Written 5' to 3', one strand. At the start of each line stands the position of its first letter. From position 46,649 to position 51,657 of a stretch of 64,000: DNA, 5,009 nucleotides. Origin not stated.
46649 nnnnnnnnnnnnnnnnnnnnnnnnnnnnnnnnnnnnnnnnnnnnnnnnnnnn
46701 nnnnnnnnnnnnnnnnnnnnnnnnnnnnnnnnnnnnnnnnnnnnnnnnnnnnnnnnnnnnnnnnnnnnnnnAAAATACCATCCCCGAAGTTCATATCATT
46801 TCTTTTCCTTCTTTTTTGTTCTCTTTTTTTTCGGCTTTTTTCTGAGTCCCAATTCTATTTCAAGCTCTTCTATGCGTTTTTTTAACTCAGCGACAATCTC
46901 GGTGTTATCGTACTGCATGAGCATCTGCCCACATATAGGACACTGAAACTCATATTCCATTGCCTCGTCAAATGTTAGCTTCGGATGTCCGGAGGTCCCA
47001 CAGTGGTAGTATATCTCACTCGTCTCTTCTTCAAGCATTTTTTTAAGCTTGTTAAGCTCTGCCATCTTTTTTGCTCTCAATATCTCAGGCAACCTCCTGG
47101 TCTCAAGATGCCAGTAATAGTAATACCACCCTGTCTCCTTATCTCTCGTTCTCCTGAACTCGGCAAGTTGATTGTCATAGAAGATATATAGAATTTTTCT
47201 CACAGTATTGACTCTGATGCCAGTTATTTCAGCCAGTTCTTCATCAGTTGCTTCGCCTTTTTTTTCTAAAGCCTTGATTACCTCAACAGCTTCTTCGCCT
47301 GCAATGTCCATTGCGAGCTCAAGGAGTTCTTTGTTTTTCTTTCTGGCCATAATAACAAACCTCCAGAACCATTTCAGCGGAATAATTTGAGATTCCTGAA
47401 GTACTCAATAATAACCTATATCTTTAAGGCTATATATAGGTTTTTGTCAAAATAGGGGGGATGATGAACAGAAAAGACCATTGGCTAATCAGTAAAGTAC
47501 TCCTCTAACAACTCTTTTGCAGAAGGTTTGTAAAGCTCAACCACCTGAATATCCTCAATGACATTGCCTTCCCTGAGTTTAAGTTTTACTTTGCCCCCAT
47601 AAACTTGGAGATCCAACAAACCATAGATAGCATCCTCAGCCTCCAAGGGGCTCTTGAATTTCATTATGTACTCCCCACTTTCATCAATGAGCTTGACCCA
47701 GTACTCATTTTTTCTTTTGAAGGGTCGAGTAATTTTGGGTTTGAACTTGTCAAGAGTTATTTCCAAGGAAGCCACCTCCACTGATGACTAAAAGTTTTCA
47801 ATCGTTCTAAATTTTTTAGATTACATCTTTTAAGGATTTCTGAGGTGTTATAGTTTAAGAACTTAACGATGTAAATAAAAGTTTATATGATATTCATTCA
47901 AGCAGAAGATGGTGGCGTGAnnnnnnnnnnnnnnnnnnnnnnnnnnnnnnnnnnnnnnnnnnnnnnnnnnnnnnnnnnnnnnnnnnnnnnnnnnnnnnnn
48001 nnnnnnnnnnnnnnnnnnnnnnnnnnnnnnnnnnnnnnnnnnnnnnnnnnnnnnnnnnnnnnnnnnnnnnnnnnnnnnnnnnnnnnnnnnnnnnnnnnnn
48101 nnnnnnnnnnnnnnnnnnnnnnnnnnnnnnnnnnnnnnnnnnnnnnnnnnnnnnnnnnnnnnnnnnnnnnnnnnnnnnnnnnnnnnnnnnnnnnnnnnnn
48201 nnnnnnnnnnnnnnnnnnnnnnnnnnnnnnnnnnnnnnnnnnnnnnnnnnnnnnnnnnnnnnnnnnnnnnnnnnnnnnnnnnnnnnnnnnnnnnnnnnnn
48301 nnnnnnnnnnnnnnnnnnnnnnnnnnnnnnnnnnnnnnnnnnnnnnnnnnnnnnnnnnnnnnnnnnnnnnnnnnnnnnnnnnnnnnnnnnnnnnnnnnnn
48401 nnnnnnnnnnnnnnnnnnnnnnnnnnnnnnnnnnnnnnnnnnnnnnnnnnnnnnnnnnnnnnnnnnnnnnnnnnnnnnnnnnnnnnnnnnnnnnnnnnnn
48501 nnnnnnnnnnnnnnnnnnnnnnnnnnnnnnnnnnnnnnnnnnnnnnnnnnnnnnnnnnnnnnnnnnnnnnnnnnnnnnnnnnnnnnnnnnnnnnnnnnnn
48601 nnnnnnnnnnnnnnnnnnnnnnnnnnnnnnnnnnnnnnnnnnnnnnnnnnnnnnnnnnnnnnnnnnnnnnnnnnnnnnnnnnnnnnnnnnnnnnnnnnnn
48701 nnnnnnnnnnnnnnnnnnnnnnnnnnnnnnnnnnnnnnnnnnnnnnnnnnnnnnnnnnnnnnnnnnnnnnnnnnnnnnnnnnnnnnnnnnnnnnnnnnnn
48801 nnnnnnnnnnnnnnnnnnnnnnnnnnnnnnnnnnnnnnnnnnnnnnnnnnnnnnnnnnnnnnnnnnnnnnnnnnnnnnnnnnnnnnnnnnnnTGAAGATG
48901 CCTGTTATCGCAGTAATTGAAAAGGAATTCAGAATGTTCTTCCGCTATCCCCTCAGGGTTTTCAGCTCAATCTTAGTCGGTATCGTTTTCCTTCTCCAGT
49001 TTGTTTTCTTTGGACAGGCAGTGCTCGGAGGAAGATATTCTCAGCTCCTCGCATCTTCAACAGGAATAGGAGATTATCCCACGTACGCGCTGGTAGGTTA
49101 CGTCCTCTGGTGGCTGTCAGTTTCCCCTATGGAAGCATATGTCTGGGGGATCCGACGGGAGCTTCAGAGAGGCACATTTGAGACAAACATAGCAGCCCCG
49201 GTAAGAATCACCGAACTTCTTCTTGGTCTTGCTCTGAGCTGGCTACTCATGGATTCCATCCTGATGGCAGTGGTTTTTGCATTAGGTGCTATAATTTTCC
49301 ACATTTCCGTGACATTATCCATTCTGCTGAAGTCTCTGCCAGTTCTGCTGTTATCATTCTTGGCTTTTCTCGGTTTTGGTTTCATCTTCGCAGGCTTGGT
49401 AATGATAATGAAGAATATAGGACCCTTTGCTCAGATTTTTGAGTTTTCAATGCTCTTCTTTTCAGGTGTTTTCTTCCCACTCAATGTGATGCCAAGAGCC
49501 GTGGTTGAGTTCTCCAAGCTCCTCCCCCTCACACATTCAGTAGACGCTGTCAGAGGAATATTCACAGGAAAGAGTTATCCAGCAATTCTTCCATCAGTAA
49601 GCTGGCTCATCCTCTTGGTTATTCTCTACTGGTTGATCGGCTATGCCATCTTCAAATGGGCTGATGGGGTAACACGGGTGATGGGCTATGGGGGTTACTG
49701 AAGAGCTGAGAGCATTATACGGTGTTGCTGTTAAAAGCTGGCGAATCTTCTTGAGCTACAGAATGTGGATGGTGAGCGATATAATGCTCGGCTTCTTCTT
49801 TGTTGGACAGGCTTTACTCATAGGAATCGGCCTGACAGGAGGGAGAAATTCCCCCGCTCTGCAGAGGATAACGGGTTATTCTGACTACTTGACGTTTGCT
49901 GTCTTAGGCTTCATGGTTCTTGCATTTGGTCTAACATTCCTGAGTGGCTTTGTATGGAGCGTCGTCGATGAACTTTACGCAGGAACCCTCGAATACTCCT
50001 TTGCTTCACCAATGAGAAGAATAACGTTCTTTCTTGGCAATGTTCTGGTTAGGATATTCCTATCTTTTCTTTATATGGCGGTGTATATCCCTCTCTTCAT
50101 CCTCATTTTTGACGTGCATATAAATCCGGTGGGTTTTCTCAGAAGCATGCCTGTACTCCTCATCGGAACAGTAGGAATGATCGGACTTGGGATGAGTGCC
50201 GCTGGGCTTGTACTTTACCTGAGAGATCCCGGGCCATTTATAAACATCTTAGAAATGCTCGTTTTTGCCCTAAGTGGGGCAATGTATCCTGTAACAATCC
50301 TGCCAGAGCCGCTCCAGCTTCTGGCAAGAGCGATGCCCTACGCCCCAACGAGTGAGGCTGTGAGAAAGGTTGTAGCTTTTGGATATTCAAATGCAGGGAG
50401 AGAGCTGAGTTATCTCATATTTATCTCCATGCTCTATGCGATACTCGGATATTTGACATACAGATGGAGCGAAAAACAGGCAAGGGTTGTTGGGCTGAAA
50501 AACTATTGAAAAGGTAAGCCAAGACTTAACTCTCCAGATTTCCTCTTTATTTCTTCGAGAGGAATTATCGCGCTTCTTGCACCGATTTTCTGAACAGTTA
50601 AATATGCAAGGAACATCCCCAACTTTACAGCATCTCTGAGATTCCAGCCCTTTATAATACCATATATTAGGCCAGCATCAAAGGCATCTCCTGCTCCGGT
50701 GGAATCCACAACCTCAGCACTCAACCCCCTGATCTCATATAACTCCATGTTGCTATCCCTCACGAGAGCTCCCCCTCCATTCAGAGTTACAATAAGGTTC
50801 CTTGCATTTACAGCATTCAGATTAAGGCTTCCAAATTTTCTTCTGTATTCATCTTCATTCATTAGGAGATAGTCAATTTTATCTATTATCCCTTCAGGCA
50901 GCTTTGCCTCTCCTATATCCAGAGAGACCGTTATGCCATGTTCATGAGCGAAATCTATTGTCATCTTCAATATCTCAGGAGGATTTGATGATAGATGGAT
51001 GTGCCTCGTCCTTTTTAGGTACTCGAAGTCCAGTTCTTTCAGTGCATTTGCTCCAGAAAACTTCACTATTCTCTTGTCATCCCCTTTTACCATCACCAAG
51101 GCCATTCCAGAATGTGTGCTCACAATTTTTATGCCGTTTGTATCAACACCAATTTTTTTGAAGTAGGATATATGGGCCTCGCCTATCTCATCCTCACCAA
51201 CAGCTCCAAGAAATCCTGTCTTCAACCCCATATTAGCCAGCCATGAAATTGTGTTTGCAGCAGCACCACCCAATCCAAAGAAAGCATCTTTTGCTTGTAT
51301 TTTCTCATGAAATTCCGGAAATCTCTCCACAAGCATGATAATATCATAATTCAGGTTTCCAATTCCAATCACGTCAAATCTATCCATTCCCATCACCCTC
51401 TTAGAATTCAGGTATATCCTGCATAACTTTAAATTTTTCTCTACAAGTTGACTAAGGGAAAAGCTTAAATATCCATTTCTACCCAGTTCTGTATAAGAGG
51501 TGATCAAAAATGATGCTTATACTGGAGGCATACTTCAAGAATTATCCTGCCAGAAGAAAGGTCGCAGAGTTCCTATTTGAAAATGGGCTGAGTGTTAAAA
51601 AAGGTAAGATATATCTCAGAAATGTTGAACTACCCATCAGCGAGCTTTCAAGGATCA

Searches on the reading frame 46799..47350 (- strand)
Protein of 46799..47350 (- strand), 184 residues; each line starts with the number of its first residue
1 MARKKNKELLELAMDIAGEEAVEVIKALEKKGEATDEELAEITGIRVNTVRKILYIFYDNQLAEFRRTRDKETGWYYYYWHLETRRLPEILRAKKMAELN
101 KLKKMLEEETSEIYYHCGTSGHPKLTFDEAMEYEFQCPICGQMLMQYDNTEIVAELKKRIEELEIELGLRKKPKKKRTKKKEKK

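Call 118: search_protein_families(library=pfam, proteins=[window:46799-47350:-], max_evalue=0.00001)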
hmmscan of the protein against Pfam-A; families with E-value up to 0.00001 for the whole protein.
window:46799-47350:- (184 aa): 1 family
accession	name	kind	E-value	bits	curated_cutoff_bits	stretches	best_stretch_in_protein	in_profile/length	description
PF02002.24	TFIIE_alpha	-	6.6e-24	84.2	22.9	1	11-110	5-104/105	TFIIE alpha subunit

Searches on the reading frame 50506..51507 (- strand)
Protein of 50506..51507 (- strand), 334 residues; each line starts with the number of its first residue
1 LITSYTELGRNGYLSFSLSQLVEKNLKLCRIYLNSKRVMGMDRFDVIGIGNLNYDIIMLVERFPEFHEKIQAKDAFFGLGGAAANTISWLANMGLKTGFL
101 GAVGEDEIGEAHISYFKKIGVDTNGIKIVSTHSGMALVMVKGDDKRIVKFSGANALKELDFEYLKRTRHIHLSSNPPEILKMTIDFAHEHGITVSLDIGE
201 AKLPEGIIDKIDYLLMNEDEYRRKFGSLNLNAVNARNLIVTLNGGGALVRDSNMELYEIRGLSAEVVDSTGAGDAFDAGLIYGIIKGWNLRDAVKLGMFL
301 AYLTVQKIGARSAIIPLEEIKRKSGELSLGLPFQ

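Call 118: search_protein_families(library=pfam, proteins=[window:50506-51507:-], max_evalue=0.00001)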
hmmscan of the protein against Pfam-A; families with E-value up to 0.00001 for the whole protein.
window:50506-51507:- (334 aa): 1 family
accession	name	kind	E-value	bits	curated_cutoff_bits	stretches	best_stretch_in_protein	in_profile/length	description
PF00294.29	PfkB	-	5.9e-45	154.3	25.8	1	46-313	4-298/302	pfkB family carbohydrate kinase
